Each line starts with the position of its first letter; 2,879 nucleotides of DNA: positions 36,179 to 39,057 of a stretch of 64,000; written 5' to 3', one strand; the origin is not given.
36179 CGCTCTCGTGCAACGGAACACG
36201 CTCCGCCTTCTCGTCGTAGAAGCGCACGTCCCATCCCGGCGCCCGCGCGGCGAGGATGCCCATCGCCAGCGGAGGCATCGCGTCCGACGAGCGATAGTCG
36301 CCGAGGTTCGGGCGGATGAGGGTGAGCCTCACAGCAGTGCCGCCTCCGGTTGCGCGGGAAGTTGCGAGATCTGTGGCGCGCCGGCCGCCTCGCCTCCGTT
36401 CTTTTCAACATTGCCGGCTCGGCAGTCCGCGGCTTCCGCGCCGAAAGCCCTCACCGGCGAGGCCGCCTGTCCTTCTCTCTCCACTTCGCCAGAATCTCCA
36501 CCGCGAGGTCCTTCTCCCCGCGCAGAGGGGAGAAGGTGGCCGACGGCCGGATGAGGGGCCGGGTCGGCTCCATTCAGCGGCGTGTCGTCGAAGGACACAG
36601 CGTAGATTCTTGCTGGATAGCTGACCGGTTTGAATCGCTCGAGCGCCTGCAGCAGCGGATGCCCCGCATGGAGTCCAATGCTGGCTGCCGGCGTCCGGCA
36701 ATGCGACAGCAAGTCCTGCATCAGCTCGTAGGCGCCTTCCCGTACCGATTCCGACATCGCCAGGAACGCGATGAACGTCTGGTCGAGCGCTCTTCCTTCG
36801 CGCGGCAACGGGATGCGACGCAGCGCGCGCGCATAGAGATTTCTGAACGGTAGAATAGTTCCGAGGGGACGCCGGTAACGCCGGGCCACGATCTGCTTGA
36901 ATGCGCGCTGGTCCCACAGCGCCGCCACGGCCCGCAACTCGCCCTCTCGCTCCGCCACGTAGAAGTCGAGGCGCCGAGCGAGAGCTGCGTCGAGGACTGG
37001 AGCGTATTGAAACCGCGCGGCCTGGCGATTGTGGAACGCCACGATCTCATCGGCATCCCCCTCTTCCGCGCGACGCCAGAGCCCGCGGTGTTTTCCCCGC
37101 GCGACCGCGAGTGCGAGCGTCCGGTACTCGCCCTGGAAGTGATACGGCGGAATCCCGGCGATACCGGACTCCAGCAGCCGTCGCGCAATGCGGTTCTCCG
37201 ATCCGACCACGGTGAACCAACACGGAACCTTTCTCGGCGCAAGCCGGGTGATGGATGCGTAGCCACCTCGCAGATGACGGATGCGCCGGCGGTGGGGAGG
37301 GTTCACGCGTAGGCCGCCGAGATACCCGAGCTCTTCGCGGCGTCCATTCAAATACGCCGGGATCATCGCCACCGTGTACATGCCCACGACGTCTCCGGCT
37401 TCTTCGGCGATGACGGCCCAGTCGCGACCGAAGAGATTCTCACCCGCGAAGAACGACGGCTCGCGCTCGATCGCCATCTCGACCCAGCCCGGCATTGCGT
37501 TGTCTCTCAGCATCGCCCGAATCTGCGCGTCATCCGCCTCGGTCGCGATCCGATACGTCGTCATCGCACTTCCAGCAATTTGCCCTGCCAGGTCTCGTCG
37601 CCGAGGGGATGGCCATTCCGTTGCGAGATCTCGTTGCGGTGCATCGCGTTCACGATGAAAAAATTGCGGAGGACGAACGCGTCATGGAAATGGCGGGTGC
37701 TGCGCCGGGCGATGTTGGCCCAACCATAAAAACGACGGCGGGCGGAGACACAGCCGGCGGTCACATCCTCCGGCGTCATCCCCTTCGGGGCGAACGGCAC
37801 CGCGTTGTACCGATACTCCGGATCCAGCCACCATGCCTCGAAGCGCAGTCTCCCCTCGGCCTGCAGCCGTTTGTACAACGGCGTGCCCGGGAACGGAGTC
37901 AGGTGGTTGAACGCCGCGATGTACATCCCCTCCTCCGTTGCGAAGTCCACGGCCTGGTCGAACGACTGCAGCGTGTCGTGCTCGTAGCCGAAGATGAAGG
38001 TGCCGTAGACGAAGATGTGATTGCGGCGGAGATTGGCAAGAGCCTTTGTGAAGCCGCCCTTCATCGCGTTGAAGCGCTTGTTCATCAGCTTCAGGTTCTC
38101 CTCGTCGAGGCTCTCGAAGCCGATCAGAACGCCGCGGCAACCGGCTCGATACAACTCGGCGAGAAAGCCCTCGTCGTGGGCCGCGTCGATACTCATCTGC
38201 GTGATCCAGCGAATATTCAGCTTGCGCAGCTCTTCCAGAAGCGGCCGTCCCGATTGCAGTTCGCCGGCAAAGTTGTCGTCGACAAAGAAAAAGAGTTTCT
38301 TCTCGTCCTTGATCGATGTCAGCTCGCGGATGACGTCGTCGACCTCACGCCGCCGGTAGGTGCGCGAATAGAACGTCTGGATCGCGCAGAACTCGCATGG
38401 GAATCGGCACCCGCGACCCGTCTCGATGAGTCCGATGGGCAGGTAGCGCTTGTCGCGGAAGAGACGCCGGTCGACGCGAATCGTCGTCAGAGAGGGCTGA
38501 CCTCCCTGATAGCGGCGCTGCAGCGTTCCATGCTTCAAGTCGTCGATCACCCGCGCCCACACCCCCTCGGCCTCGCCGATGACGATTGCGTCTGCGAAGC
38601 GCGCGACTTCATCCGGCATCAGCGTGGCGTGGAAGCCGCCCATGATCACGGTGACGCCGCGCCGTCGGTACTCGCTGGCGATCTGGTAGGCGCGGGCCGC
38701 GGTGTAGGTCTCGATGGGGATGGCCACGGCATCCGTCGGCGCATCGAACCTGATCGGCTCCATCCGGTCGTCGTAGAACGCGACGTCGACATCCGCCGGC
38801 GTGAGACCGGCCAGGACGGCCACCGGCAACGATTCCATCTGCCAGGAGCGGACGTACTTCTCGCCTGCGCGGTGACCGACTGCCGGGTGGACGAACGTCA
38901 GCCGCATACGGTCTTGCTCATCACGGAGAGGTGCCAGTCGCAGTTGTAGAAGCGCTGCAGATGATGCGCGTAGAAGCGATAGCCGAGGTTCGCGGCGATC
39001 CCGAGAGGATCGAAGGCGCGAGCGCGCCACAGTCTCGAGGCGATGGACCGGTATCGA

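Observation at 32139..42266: Ten-gene overlapping operon with four tandem B12-radical-SAM paralogs, GH3 adenylase, two GNAT-like acyltransferases and a desaturase: uncharacterised lipid/N-acyl-amide pathway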

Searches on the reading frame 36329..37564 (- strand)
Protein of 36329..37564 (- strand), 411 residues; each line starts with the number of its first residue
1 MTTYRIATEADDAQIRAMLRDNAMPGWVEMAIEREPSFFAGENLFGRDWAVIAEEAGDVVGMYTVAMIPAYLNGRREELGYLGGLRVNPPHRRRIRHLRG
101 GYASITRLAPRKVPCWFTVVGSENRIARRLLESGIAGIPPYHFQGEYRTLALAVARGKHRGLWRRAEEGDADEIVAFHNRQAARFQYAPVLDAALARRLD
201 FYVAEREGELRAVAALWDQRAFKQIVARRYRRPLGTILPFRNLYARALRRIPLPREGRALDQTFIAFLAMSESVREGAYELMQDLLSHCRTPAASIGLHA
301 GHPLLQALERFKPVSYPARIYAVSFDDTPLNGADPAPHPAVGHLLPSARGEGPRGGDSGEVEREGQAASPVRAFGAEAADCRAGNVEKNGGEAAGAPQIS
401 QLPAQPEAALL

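Call 5: search_protein_families(library=pfam, proteins=[window:36329-37564:-], max_evalue=0.01)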
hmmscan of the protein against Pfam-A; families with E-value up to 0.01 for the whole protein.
window:36329-37564:- (411 aa): 2 families
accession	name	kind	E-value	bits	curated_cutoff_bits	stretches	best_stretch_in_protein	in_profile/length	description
PF13527.13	Acetyltransf_9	-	1.2e-05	25.7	25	1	39-94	32-87/127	Acetyltransferase (GNAT) domain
PF00583.31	Acetyltransf_1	-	0.00032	21.4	20.7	0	50-94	37-74/116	Acetyltransferase (GNAT) family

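Call 6: search_protein_families(library=ncbifam, proteins=[window:36329-37564:-], max_evalue=0.01)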
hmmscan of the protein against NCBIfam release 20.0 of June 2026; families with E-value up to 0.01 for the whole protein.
window:36329-37564:- (411 aa): 0 families

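Call 25: search_solved_structures(query=window:36329-37564:-, max_evalue=10)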
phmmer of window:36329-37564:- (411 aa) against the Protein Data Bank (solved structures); distinct sequences matched with E-value up to 10: 0.

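Call 32: find_homologous_proteins(query=window:36329-37564:-)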
Query window:36329-37564:- (411 aa): 306 proteins with E <= 0.001 among 8000 candidates; the best 120 are listed.
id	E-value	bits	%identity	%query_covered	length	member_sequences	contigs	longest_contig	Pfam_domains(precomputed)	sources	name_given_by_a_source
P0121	2.9e-272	921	100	100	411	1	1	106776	PF13527.14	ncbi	-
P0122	3.1e-146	506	69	82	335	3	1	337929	PF13527.14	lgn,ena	-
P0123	1.0e-141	491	67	80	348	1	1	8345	-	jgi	jgi:hypothetical protein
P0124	3.7e-140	486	65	82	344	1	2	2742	-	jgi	-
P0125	1.3e-139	484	65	83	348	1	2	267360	-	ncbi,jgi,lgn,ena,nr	ncbi:MAG TPA: hypothetical protein VLC46_17000 [Thermoanaerobaculia bacterium]|jgi:hypothetical prot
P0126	1.9e-139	483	65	82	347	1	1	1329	-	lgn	-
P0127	3.8e-139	482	65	82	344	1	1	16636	-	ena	-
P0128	2.8e-138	479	65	82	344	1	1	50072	-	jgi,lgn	jgi:hypothetical protein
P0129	3.0e-138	479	65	80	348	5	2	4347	PF13527.14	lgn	-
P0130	6.0e-138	478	64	83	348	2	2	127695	-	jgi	-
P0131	6.5e-138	478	66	82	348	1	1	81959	-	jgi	jgi:hypothetical protein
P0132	2.0e-137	477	64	82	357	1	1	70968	-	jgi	jgi:hypothetical protein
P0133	2.1e-137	476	66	83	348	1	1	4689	-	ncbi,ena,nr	ncbi:MAG TPA: hypothetical protein VNN08_07185 [Thermoanaerobaculia bacterium]|nr:hypothetical prote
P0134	6.0e-137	475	65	83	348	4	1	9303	-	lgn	-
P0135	6.0e-137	475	66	80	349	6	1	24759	-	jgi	-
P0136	1.3e-136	474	65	80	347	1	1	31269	PF13527.14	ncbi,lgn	-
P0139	1.4e-135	470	63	83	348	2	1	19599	PF13527.14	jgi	-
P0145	7.3e-135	468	64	82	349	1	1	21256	PF13527.14,PF00583.32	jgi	jgi:hypothetical protein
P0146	1.0e-134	468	65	82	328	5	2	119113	PF13527.14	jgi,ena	-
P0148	1.2e-134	467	62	83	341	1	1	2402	PF13527.14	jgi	-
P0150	3.4e-134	466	63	82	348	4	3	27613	PF13527.14,PF00583.32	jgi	jgi:hypothetical protein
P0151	7.0e-134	465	65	82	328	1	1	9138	PF13527.14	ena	-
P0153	1.7e-133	464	65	80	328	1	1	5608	PF13527.14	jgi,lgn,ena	jgi:hypothetical protein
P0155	2.8e-133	463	65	82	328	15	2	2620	PF13527.14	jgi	-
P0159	4.8e-133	462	62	82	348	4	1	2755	PF13527.14,PF00583.32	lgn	-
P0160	4.9e-133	462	62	82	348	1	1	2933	PF13527.14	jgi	-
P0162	8.3e-133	461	67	79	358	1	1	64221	PF13527.14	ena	-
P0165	4.2e-132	459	61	83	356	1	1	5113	PF13527.14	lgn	-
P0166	4.4e-132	459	62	82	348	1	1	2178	PF13527.14,PF00583.32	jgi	jgi:GNAT acetyltransferase-like protein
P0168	8.5e-132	458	65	82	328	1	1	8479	PF13527.14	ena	-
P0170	1.7e-131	457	64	82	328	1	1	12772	PF13527.14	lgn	-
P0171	2.1e-131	457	61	82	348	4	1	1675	PF13527.14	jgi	jgi:hypothetical protein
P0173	3.1e-131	456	63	80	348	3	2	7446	PF13527.14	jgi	jgi:hypothetical protein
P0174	7.6e-131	455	62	80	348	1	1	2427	PF13527.14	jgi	jgi:hypothetical protein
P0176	2.7e-130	453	62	79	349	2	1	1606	PF13527.14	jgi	jgi:hypothetical protein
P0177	2.9e-130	453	64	82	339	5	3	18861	PF13527.14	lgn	-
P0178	3.4e-130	453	61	81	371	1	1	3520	PF13527.14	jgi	jgi:hypothetical protein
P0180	5.2e-130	452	64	82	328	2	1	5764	PF13527.14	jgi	jgi:hypothetical protein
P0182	6.3e-130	452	61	82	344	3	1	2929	PF13527.14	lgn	-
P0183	9.6e-130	451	61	82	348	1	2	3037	PF13527.14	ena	-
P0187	8.7e-129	448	62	82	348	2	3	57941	PF13527.14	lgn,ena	-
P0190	1.4e-128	447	61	82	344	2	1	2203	PF13527.14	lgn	-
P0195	1.2e-127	444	61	80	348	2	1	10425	PF13527.14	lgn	-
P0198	1.6e-127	444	62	82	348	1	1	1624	PF13527.14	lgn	-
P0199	1.7e-127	444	61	80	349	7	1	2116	PF13527.14,PF00583.32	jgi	jgi:hypothetical protein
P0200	2.2e-127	443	62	82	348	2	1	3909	PF13527.14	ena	-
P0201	4.0e-127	443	62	79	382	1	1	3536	PF13527.14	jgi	jgi:Acetyltransferase (GNAT) domain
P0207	7.8e-126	438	60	82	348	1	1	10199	PF13527.14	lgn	-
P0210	2.4e-125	437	62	84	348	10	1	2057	PF13527.14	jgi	jgi:hypothetical protein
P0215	4.3e-125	436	61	80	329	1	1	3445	PF13527.14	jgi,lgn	jgi:hypothetical protein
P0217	1.5e-124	434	61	82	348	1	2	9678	PF13527.14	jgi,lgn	jgi:hypothetical protein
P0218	1.9e-124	434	62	82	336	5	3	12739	PF13527.14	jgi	-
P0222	9.5e-124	431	59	82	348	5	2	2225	PF13527.14,PF00583.32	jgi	jgi:hypothetical protein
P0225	3.2e-123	430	59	83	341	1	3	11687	PF13527.14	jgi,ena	-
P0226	6.0e-123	429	60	80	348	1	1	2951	PF13527.14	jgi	jgi:hypothetical protein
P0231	8.9e-122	425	58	84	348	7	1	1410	PF13527.14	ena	-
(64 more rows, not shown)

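Call 37: search_solved_structures(query=A2, max_evalue=10)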
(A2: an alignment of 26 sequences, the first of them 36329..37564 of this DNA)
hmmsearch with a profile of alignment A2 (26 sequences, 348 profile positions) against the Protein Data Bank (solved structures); distinct sequences matched with E-value up to 10: 4.
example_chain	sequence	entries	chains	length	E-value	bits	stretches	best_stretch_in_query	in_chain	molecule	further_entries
4evy_A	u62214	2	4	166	0.63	12.3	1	47-93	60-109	Aminoglycoside N(6')-acetyltransferase type 1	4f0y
1iic_A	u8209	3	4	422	0.96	11.7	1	130-196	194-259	PEPTIDE N-myristoyltransferase | MYRISTOYL-COA:PROTEIN N-MYRISTOYLTRANSFERASE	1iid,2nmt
2p6e_A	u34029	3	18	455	1.1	11.6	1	130-196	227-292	Glycylpeptide N-tetradecanoyltransferase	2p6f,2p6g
2qjf_A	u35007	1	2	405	1.7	11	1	180-245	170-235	Bifunctional 3'-phosphoadenosine 5'-phosphosulfate synthetase 1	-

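Call 43: predict_structure(alignment_id=A2)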
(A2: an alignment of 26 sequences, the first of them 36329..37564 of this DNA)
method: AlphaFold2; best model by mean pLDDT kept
length: 411 residues; sequences in the alignment: 26
mean_pLDDT: 78.8   pTM: 0.76
mean pLDDT of the five models: 78.8, 69.1, 68.1, 66.8, 65.3
residues with pLDDT >= 90: 165; 70-90: 155; 50-70: 23; < 50: 68
segments of 3 or more residues with pLDDT < 50: 332-397
pLDDT, mean of each block of 10 residues (from residue 1): 88 86 78 73 68 88 88 91 83 79 83 88 82 82 91 96 97 97 93 92 96 93 85 86 91 89 93 92 97 94 94 93 78 44 35 33 30 26 31 47 79 64
secondary structure, 60 per line:
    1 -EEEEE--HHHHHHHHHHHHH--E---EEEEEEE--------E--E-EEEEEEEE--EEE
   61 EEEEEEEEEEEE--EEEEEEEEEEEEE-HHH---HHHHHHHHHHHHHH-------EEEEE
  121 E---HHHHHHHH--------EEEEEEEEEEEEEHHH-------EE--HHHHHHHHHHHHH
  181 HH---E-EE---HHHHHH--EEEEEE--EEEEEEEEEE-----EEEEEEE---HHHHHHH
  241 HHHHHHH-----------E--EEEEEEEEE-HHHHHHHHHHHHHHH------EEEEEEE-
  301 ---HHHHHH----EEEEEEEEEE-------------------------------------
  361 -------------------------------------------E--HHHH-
elements in order: E2-6 H9-21 E28-34 E48-55 E58-72 E75-87 H95-108 E116-121 H125-132 E141-153 H168-182 H193-198 E201-206 E209-218 E224-230 H234-247 E262-270 H272-286 E293-299 H304-309 E314-323 H407-410

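Call 46: fold_search(model_id=the predicted structure, library=pdb)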
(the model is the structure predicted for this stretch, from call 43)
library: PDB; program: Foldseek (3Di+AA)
matches with E <= 10: 1121; with E <= 0.001: 276
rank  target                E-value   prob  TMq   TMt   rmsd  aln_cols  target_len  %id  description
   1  6ehj_B                3.6e-12  1.00  0.50  0.54   5.4       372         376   12  Human N-myristoyltransferase (NMT1) with Myristoyl-CoA and peptide bound (released 2019-03-27)
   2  3iwe_B                4.3e-12  1.00  0.48  0.51   6.1       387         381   12  Crystal Structure of human type-I N-myristoyltransferase with bound myristoyl-CoA and inhibitor DDD85646 (released 2009-09-15)
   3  6sjz_B                5.0e-12  1.00  0.50  0.52   5.4       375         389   11  HsNMT1 in complex with both MyrCoA and Acetylated-GNCFSKPR substrates (released 2020-03-18)
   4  8q3s_A                5.7e-12  1.00  0.48  0.50   6.1       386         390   11  HsNMT1 in complex with both MyrCoA and GNCFSKAR inhibitor peptide (released 2024-08-14)
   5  6sk3_B                6.0e-12  1.00  0.50  0.52   5.5       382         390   11  C-terminal HsNMT1 deltaC3 truncation in complex with both MyrCoA and GNCFSKPR substrates (released 2020-03-18)
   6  5o9t_B                6.3e-12  1.00  0.48  0.50   5.9       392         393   11  HsNMT1 in complex with CoA and acetylated-NCFSKPK peptide (released 2018-06-27)
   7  3iu1_A                6.3e-12  1.00  0.47  0.51   6.1       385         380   12  Crystal Structure of human type-I N-myristoyltransferase with bound myristoyl-CoA (released 2009-09-15)
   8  6may_B                7.1e-12  1.00  0.53  0.58   4.7       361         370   10  Crystal structure of N-myristoyl transferase (NMT) G386E mutant from Plasmodium vivax (released 2019-06-05)
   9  5o9t_A                7.1e-12  1.00  0.48  0.50   6.2       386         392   11  HsNMT1 in complex with CoA and acetylated-NCFSKPK peptide (released 2018-06-27)
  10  6fz3_A                7.5e-12  1.00  0.46  0.49   6.0       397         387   11  Human N-myristoyltransferase (NMT1) with Myristoyl-CoA and inhibitor bound (released 2019-03-27)
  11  7owu_B                8.4e-12  1.00  0.51  0.52   5.4       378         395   11  HsNMT1 in complex with both CoA and Myr-ANCFSKPR peptide (released 2022-12-21)
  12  7owp_A                8.9e-12  1.00  0.47  0.49   6.4       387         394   12  HsNMT1 in complex with both MyrCoA and ACE-G-(L-ORN)SFSKPR (released 2022-12-21)
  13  7owo_B                8.9e-12  1.00  0.47  0.49   6.2       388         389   12  HsNMT1 in complex with both MyrCoA and N-acetylated KSFSKPR peptide (released 2022-12-21)
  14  6qrm_B                9.4e-12  1.00  0.51  0.53   5.1       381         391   10  HsNMT1 in complex with both MyrCoA and GNCFSKRRAA substrates (released 2020-03-18)
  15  5uut_B                1.1e-11  1.00  0.48  0.51   6.1       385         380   12  N-myristoyltransferase 1 (NMT) bound to myristoyl-CoA (released 2018-01-17)
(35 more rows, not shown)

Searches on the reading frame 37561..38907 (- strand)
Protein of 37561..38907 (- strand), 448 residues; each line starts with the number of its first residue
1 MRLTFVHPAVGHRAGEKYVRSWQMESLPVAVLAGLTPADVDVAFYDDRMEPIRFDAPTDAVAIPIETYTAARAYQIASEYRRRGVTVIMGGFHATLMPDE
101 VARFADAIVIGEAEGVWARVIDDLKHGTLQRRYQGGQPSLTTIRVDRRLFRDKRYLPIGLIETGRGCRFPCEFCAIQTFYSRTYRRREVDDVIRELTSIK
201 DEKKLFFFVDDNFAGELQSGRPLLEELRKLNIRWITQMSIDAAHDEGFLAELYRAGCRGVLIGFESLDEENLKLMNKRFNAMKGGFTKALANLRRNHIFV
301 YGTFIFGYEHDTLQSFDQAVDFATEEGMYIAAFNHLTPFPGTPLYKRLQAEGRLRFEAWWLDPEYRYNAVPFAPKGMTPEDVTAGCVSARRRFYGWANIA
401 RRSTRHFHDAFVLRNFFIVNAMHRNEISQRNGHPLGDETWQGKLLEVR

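Call 5: search_protein_families(library=pfam, proteins=[window:37561-38907:-], max_evalue=0.01)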
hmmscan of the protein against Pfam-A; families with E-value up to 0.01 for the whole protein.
window:37561-38907:- (448 aa): 4 families
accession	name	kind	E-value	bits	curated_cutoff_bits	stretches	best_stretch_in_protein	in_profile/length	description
PF04055.27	Radical_SAM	-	6.7e-15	56.1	29.5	1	161-323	1-166/166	Radical SAM superfamily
PF02310.24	B12-binding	-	2e-06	28.1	32.1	1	57-117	51-117/121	B12 binding domain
PF19864.5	Radical_SAM_N2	-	8.9e-06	25.7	29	1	76-127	77-128/151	Radical SAM proteins, N-terminal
PF13282.11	DUF4070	-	4.3e-05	24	22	1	342-409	1-64/144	Domain of unknown function (DUF4070)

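Call 6: search_protein_families(library=ncbifam, proteins=[window:37561-38907:-], max_evalue=0.01)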
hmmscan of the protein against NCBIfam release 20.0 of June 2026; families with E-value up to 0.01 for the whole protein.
window:37561-38907:- (448 aa): 24 families
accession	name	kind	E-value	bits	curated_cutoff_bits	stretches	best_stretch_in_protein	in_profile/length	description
TIGR03471.1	HpnJ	equivalog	4.8e-27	95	577.6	1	161-357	200-396/472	hopanoid biosynthesis associated radical SAM protein HpnJ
TIGR04479.1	bcpD_PhpK_rSAM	subfamily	3.2e-24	85.2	600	1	139-326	222-409/504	PhpK family radical SAM P-methyltransferase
TIGR04072.2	rSAM_ladder_B12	equivalog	5.5e-24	84.6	360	1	71-375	84-398/443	lipid biosynthesis B12-binding/radical SAM protein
TIGR02026.1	BchE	equivalog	1e-23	84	481.35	1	143-395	173-429/497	magnesium-protoporphyrin IX monomethyl ester anaerobic oxidative cyclase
TIGR04295.1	B12_rSAM_oligo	hypoth_equivalog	1.5e-21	76.6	400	1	160-348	202-384/422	TIGR04295 family B12-binding domain-containing radical SAM protein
NF050148.1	rSAM_ApyD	equivalog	4.2e-20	71.7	750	1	161-351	202-396/645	RiPP biosynthesis radical SAM protein ApyD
TIGR04013.1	B12_SAM_MJ_1487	hypoth_equivalog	2.3e-19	69.5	251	1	45-229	31-225/382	TIGR04013 family B12-binding domain/radical SAM domain-containing protein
TIGR04367.1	HpnR_B12_rSAM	equivalog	3.3e-19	68.8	650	1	83-346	89-371/490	hopanoid C-3 methylase HpnR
TIGR04014.1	B12_SAM_MJ_0865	equivalog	1.1e-14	54.1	360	2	161-201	163-203/434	methyl-coenzyme M reductase glutamine C-methyltransferase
NF038361.1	rSAM_Sden_1168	equivalog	3e-14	52.5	575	1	152-357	279-482/560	Sden_1168 family B12-binding radical SAM P-methyltransferase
NF033070.1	rSAM_AprD4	equivalog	2.6e-11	43.1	500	1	147-352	185-394/456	AprD4 family radical SAM diol-dehydratase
NF040546.1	rSAM_CUAEP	equivalog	3e-10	39.4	500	1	33-328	26-343/468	CUAEP/CCAEP-tail radical SAM (seleno)protein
NF040542.1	rSAM_RCCLKC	equivalog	3.8e-08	32.9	450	1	158-325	180-349/423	arsinothricin biosynthesis radical SAM protein ArsL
TIGR04385.1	B12_rSAM_cofa1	equivalog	9.4e-08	31.7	450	1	154-283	191-323/438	B12 lower ligand biosynthesis radical SAM protein BzaD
TIGR03975.1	rSAM_ocin_1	subfamily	1.4e-07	30.4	281.85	1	159-283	262-389/606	RiPP maturation radical SAM C-methyltransferase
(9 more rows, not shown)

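Call 24: search_solved_structures(query=window:37561-38907:-, max_evalue=0.01)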
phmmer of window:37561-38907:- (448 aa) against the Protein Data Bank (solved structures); distinct sequences matched with E-value up to 0.01: 6.
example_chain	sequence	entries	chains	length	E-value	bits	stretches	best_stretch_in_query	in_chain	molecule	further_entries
6fd2_B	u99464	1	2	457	4.9e-10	41.8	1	157-347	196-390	Putative apramycin biosynthetic oxidoreductase 4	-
9ccb_A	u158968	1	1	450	2e-08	36.5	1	160-346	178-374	Radical SAM core domain-containing protein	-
9n1b_A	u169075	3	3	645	0.00015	23.7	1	154-337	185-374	Radical SAM protein | Radical SAM enzyme CysS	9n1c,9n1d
4jc0_A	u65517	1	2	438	0.00017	23.5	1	141-325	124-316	Ribosomal protein S12 methylthiotransferase RimO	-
2qgq_A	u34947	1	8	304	0.00058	21.8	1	157-325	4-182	Protein TM_1862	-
6wte_A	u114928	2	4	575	0.0023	19.8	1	157-344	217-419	B12-binding domain-containing protein | Tryptophan-C2-methyltransferase containing B12-binding domain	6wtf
